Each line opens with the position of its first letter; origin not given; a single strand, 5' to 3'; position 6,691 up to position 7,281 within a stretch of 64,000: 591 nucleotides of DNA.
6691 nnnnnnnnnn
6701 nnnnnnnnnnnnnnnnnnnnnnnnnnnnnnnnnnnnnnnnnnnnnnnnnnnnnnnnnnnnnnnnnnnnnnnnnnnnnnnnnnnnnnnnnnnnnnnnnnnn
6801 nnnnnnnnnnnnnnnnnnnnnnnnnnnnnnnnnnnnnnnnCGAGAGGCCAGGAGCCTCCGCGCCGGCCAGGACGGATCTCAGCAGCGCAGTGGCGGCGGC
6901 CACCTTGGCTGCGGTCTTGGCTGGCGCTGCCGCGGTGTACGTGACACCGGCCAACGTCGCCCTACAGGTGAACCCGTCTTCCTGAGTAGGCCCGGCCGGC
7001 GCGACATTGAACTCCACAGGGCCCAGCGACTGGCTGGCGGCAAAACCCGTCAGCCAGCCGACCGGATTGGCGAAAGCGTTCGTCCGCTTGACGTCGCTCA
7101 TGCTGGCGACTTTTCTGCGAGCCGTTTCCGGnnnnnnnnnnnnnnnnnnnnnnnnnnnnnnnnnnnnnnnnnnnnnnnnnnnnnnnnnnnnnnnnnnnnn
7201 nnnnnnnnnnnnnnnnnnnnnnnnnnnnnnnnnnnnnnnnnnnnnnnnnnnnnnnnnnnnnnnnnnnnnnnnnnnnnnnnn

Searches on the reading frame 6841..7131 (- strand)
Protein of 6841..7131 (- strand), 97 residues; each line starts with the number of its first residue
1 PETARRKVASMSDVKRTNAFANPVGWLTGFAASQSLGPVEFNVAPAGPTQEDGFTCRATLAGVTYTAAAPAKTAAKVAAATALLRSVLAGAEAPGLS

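Call 56: search_solved_structures(query=window:6841-7131:-, max_evalue=10, show_alignments=3)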
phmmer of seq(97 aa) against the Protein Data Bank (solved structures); distinct sequences matched with E-value up to 10: 11.
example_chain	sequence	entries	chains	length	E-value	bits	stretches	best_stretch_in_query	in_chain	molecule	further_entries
9b83_A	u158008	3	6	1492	1e-05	29.2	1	20-89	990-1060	Maltodextrin-binding protein,Double-stranded RNA-specific adenosine deaminase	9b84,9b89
5n8l_A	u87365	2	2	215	7.7e-05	26.4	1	15-91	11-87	RISC-loading complex subunit TARBP2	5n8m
5zak_B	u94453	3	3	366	0.0003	24.5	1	14-91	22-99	RISC-loading complex subunit TARBP2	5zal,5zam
7zpj_D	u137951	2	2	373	0.00047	23.9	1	14-91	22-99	RISC-loading complex subunit TARBP2 isoform 1 | RISC-loading complex subunit TARBP2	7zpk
2mdr_A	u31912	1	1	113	0.0047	20.7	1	20-89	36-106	Double-stranded RNA-specific adenosine deaminase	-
7zj1_A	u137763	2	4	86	0.0055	20.5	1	21-88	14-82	Double-stranded RNA-specific adenosine deaminase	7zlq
3llh_A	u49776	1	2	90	0.0095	19.8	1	18-91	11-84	RISC-loading complex subunit TARBP2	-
2dmy_A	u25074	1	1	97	0.031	18.1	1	44-86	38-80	Spermatid perinuclear RNA-binding protein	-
2pim_A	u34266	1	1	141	0.36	14.7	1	12-69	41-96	Phenylacetic acid degradation-related protein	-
3adj_A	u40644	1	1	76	0.9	13.4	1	53-84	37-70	F21M12.9 protein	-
2l2m_A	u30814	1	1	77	1.1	13.2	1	53-84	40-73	Hyponastic leave 1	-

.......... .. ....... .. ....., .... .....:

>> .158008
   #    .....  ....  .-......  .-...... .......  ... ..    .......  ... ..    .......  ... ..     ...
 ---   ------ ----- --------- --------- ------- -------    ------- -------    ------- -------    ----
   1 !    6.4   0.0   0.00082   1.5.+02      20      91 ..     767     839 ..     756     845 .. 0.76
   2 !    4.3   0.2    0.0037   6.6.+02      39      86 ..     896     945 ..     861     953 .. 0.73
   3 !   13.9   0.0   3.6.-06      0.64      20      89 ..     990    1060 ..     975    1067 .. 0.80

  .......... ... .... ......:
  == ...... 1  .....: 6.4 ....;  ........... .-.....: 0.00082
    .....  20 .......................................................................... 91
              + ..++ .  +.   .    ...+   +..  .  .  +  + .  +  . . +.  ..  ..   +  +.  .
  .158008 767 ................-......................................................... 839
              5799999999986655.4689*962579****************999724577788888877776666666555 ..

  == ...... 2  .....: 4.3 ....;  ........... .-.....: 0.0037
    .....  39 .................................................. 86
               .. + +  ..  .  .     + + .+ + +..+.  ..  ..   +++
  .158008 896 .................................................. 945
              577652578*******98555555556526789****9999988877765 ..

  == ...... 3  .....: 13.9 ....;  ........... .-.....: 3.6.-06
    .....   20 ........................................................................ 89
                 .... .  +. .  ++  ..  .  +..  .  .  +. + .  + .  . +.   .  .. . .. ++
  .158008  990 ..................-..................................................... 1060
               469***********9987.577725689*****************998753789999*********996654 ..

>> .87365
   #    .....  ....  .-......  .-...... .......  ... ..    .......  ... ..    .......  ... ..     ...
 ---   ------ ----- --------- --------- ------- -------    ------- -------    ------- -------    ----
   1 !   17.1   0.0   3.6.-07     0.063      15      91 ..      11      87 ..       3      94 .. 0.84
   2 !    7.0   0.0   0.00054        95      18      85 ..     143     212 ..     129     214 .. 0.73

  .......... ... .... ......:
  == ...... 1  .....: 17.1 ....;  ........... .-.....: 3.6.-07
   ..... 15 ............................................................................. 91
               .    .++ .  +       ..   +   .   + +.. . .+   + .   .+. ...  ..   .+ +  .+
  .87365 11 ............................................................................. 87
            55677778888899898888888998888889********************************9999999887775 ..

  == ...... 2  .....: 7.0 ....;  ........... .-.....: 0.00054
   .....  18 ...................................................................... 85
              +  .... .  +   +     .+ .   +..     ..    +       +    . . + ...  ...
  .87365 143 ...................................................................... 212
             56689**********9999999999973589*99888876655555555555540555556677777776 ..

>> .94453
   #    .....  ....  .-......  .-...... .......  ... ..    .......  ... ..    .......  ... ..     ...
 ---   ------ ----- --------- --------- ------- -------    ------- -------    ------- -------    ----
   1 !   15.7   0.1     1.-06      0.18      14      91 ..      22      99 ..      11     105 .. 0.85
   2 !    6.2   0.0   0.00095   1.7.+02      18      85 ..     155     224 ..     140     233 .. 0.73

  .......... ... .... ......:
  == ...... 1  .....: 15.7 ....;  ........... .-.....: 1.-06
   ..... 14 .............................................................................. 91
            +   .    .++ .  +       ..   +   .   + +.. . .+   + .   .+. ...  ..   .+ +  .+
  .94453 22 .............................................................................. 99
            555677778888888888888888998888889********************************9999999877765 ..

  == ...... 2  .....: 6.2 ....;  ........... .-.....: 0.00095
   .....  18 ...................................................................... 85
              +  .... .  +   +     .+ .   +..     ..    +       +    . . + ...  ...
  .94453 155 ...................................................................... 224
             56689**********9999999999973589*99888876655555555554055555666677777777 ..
